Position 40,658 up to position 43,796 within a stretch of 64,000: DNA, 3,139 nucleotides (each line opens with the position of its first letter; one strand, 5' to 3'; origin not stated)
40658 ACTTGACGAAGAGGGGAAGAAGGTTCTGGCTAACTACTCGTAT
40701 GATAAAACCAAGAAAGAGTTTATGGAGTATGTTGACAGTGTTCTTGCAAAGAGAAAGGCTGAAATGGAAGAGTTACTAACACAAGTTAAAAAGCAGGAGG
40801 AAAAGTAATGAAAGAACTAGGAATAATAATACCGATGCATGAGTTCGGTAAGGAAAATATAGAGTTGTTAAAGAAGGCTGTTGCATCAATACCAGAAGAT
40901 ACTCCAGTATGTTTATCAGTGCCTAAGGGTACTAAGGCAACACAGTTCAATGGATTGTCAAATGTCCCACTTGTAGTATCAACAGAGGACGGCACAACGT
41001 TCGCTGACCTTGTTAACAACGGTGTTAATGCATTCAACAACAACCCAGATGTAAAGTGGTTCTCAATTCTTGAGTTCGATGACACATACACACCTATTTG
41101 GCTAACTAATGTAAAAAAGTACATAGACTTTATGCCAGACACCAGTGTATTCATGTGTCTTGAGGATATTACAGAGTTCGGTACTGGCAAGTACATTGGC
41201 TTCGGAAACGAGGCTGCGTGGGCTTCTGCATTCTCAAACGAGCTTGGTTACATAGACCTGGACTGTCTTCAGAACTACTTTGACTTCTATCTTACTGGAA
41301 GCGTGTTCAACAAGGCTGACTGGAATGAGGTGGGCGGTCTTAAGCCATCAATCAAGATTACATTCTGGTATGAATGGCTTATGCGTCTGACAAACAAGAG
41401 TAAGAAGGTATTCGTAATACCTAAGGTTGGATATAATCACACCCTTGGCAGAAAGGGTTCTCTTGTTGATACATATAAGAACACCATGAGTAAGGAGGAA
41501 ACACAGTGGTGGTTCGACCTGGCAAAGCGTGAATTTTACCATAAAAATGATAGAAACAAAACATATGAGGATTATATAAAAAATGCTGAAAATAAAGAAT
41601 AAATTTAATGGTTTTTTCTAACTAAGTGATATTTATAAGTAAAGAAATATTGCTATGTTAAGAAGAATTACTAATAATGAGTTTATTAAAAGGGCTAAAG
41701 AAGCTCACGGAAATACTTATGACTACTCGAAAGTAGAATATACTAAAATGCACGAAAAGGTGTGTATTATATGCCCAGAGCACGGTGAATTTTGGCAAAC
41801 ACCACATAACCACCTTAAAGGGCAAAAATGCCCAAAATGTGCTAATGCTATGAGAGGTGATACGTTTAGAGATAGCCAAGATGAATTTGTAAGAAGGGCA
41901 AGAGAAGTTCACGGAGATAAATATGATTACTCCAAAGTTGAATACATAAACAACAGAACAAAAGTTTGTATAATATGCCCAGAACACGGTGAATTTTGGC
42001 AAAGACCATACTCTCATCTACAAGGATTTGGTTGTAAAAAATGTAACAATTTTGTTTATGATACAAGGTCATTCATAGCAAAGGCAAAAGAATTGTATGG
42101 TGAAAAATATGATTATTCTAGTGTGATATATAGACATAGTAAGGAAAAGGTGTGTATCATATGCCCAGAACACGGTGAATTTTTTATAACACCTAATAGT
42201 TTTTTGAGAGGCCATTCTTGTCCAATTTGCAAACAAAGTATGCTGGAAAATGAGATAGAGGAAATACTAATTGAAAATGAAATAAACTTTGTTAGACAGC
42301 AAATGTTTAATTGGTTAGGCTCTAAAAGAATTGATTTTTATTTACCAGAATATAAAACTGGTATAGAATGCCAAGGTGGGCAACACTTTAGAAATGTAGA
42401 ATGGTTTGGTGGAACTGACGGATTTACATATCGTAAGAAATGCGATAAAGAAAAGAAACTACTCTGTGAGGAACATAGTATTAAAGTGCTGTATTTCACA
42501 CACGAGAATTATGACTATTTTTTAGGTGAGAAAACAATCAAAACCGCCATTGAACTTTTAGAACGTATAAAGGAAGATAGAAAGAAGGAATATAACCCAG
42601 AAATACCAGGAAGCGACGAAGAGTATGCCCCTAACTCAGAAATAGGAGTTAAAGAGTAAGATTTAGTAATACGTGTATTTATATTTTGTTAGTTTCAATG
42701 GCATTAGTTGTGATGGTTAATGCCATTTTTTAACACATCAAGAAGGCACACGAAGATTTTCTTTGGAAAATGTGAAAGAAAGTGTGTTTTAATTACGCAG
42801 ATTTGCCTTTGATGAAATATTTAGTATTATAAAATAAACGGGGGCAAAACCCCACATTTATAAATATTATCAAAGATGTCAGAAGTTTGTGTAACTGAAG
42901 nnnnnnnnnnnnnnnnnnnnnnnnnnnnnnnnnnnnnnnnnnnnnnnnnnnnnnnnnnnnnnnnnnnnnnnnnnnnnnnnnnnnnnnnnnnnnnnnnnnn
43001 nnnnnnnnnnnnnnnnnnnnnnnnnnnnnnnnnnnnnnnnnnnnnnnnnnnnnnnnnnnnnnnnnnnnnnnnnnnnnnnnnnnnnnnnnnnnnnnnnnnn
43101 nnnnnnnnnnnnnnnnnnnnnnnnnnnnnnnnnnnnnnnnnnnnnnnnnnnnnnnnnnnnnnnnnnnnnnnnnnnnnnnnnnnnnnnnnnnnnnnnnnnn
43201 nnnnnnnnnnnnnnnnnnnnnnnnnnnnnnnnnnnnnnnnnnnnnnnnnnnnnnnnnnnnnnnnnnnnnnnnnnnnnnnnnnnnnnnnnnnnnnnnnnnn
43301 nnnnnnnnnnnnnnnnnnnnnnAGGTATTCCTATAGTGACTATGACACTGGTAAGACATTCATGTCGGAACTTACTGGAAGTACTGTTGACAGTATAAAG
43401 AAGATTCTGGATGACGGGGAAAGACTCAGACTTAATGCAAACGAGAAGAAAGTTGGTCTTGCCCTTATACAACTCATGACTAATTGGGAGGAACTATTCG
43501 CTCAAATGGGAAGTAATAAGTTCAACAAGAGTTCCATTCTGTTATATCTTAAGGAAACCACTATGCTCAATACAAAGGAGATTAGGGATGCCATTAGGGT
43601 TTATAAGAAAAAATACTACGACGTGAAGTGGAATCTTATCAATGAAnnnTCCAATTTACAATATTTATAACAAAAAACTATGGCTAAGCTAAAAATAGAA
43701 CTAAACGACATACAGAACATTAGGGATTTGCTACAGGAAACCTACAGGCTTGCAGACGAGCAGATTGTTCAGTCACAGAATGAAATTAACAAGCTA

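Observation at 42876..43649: gp55-like late sigma factor paired with a recurrent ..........-type motif upstream of structural genes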

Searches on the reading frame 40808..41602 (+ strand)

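Call 5: search_protein_families(library=pfam, proteins=[window:40808-41602:+], max_evalue=1)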
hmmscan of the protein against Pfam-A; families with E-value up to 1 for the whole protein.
window:40808-41602:+ (264 aa): 1 family
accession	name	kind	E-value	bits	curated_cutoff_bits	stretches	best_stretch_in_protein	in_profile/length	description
PF03071.21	GNT-I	-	0.014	14.7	25.4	1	164-218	258-309/434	GNT-I family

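Call 6: search_protein_families(library=phrogs, proteins=[window:40808-41602:+], max_evalue=0.01)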
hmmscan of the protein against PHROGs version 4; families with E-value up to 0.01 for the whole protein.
window:40808-41602:+ (264 aa): 0 families

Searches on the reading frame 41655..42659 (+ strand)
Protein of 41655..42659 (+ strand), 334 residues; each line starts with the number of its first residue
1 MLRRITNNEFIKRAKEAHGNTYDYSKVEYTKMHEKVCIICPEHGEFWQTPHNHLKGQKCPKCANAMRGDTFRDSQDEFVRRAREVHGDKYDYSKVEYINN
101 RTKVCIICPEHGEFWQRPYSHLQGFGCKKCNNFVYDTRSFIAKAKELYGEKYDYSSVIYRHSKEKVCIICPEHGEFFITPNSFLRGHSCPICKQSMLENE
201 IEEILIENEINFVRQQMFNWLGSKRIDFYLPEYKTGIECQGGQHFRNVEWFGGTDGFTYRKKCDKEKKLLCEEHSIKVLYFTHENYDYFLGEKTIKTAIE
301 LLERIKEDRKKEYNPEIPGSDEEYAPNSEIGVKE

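Call 5: search_protein_families(library=pfam, proteins=[window:41655-42659:+], max_evalue=1)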
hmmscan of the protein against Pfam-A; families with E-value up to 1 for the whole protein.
window:41655-42659:+ (334 aa): 15 families
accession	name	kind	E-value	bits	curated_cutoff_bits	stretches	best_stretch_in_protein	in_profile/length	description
PF14311.12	DUF4379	-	1e-08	35.6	24.5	3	31-64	21-55/56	Probable Treble clef zinc finger domain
PF05265.19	DUF723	-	1.1e-05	25.7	20.9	1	25-63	20-60/60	Protein of unknown function (DUF723)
PF17029.10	DUF5100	-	0.0011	19.3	27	1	160-208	36-82/125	Domain of unknown function (DUF5100)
PF23783.1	Zn_ribbon_TiaS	-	0.0058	16.8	27.3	0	123-133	18-28/41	TiaS C-terminal zinc ribbon domain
PF17901.7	EF-hand_12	-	0.017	16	25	1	61-117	28-82/93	EF-hand fold domain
PF12172.15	zf-ChsH2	-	0.017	15.3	23.2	1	50-63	5-18/37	ChsH2, rubredoxin-like zinc ribbon domain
PF10590.14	PNP_phzG_C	-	0.024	15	27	0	38-53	5-20/42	Pyridoxine 5'-phosphate oxidase C-terminal dimerisation region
PF11458.13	Mistic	-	0.031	14.7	26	0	132-151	34-53/74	Membrane-integrating protein Mistic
PF04423.19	Rad50_zn_hook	-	0.037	14.3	24.3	1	186-205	19-38/52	Rad50 zinc hook motif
PF20097.4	DUF6487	-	0.078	13.9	24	0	59-137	1-65/67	Domain of unknown function (DUF6487)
PF23545.1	Zn_ribbon_HMPTM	-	0.13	12.3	27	0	108-114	33-39/45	HMPTM N-terminal zinc ribbon domain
PF13453.11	Zn_ribbon_TFIIB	-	0.31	10.9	22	0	58-68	1-11/41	Transcription factor zinc-finger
PF14169.11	YdjO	-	0.36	11.1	27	0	188-199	41-52/59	Cold-inducible protein YdjO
PF17848.7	Zn_ribbon_ACC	-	0.4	11.3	24.5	0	188-203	3-18/26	Acetyl-CoA carboxylase zinc finger domain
PF25206.1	DUF7836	-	0.6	10.4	26.7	0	102-132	4-38/59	Domain of unknown function (DUF7836)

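Call 6: search_protein_families(library=phrogs, proteins=[window:41655-42659:+], max_evalue=0.01)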
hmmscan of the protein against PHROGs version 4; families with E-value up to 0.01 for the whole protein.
window:41655-42659:+ (334 aa): 14 families
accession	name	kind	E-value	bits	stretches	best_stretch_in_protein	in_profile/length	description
phrog_559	-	DNA, RNA and nucleotide metabolism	1e-66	227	1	3-281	121-395/607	HNH endonuclease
phrog_4605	-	unknown function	1.3e-43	149.5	3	6-66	48-109/151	-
phrog_681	-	DNA, RNA and nucleotide metabolism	1.7e-43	150.1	2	6-133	303-433/576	endonuclease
phrog_9084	-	DNA, RNA and nucleotide metabolism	4e-21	76.9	1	149-298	17-169/187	homing endonuclease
phrog_4538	-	unknown function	9.9e-20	71.8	1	160-278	192-312/447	-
phrog_19778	-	unknown function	1.1e-11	45.5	1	209-296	269-353/362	-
phrog_7140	-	DNA, RNA and nucleotide metabolism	1.4e-11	44.8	1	193-312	121-239/423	intron encoded nuclease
phrog_34504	-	unknown function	1.6e-11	44.9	1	213-287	296-367/386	-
phrog_27771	-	unknown function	4.7e-10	39.8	1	195-300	439-539/549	-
phrog_9902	-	unknown function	3e-08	34.4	1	158-249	40-131/210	-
phrog_3339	-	DNA, RNA and nucleotide metabolism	3.2e-06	27.5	1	64-280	147-331/536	homing endonuclease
phrog_503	-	unknown function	0.00018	22.2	1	193-284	30-115/144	-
phrog_9529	-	unknown function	0.0015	19.3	1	208-248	111-148/247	-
phrog_3690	-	unknown function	0.0034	18.5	0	85-121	65-101/139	-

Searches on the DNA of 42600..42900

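Call 102: search_rna_families(source=window, start=42600, end=42900, threshold=evalue, max_evalue=1)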
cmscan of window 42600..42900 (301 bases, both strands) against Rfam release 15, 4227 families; matches with E-value up to 1: 5.
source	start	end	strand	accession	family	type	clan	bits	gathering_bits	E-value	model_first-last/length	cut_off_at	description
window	42632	42703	-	RF02407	snoR122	Gene; snRNA; snoRNA; CD-box;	-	23.1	36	0.1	1-74/74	no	Small nucleolar RNA snoR122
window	42804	42846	+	RF00069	SNORD24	Gene; snRNA; snoRNA; CD-box;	-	21.3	41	0.32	1-76/76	no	Small nucleolar RNA SNORD24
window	42800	42850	+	RF00314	snoZ182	Gene; snRNA; snoRNA; CD-box;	-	18.7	80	0.5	1-92/92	no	Small nucleolar RNA Z182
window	42811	42875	+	RF01730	Termite-leu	Cis-reg;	-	16.1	51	0.6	1-78/78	no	Termite-leu RNA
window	42706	42788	+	RF00345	snoR1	Gene; snRNA; snoRNA; CD-box;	CL00066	16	49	0.76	1-93/93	no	Small nucleolar RNA snoR1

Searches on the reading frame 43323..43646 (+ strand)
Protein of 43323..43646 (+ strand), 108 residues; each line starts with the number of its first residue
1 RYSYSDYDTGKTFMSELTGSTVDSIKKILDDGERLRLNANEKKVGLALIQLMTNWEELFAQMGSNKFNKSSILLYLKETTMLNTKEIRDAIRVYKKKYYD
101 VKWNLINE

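Call 46: search_solved_structures(query=A3, max_evalue=10, show_alignments=2)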
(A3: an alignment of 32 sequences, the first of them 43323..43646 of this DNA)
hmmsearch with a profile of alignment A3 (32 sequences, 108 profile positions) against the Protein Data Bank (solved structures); distinct sequences matched with E-value up to 10: 4.
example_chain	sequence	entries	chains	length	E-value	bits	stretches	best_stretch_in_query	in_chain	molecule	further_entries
8fbj_A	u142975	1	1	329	0.013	18.8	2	8-80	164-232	KWOCA_60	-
7pao_W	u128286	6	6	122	0.24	14.8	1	66-91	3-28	50S ribosomal protein L7/L12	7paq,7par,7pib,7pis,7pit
8i7o_L2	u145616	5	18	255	2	11.8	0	79-99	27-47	Enkurin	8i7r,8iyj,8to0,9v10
6kos_A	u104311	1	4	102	2.4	11.5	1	19-62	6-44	SUWA (Super WA20)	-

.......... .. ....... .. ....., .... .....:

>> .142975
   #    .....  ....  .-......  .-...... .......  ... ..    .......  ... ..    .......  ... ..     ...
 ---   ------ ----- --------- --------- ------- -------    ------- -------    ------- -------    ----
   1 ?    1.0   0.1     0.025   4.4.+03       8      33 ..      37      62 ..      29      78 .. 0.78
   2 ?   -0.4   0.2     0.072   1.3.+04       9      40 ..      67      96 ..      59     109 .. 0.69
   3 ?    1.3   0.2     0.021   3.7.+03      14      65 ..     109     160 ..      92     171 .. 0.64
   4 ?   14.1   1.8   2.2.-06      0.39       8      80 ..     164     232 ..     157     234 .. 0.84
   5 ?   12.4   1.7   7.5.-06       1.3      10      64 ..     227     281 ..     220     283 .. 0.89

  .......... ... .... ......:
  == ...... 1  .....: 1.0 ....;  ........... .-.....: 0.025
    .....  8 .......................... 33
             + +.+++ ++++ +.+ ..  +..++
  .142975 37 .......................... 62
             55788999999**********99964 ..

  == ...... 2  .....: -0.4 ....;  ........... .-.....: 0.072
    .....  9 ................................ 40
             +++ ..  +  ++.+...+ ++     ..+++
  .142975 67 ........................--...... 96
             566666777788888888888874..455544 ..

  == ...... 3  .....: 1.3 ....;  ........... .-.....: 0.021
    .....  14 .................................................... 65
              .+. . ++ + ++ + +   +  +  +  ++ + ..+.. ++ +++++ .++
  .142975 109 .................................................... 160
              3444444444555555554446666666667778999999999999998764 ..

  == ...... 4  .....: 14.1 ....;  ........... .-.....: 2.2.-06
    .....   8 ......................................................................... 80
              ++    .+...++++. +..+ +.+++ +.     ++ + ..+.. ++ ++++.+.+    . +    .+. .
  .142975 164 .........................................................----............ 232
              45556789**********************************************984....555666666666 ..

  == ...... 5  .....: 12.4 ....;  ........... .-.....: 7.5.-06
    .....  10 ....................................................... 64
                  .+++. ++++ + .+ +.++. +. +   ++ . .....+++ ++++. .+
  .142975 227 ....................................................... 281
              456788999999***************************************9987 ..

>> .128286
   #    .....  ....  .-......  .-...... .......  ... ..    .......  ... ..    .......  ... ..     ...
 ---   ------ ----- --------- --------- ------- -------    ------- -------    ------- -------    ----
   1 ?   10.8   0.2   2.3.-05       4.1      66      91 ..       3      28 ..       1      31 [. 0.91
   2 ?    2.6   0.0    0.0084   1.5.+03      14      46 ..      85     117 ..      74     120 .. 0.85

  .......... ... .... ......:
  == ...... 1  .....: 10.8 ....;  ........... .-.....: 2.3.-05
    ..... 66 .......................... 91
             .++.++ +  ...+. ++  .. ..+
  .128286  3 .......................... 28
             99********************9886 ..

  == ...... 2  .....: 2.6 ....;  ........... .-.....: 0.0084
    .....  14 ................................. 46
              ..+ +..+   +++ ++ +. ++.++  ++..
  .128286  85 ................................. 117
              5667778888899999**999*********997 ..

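Call 51: predict_structure(alignment_id=A3)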
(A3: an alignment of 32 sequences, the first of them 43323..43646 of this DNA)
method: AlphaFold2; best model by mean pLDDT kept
length: 108 residues; sequences in the alignment: 32
mean_pLDDT: 86.6   pTM: 0.77
mean pLDDT of the five models: 86.6, 86.2, 85.8, 84.3, 84.1
residues with pLDDT >= 90: 65; 70-90: 31; 50-70: 8; < 50: 4
segments of 3 or more residues with pLDDT < 50: 1-4
pLDDT, mean of each block of 10 residues (from residue 1): 54 88 95 90 96 85 75 93 97 92 88
secondary structure, 60 per line:
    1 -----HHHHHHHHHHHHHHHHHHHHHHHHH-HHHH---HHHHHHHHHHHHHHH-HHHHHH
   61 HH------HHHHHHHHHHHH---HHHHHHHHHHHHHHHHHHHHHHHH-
elements in order: H6-30 H32-35 H39-53 H55-62 H69-80 H84-107

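Call 105: search_protein_families(library=pfam, alignment_id=A3, max_evalue=1)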
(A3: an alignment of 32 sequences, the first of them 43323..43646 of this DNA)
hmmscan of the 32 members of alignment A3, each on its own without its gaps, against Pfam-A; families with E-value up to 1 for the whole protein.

A. member 1, window:43323-43646:+ (108 aa): 1 family
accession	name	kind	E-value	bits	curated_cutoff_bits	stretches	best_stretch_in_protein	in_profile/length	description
PF13730.12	HTH_36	-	0.025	14.8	25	0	36-61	2-27/55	Helix-turn-helix domain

B. families by the number of members that match (of 32 scanned): 43 families (the first 25 are shown)
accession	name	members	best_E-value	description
PF25008.1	DUF7784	1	0.00056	Domain of unknown function (DUF7784)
PF22711.1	SNaCT5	1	0.0086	Short NACHT-associated C-Terminal domain, family 5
PF13072.11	MciZ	1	0.012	Mother cell inhibitor of FtsZ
PF25795.1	TPR_XPO7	1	0.014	Exportin-7-like, TPR repeats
PF18273.6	T3RM_EcoP15I_C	1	0.016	Type III R-M EcoP15I C-terminal domain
PF01031.25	Dynamin_M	1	0.017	Dynamin central region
PF12925.12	APP_E2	1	0.021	E2 domain of amyloid precursor protein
PF02114.22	Phosducin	1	0.022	Phosducin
PF13730.12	HTH_36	1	0.025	Helix-turn-helix domain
PF08876.17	DUF1836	1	0.025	Domain of unknown function (DUF1836)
PF21780.2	DUF6875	1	0.026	Domain of unknown function (DUF6875)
PF01242.24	PTPS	1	0.036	6-pyruvoyl tetrahydropterin synthase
PF01366.23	PRTP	1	0.041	Herpesvirus processing and transport protein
PF02451.20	Nodulin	1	0.042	Nodulin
PF20884.3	MUM1-like_PWWP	1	0.043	MUM1-like, PWWP domain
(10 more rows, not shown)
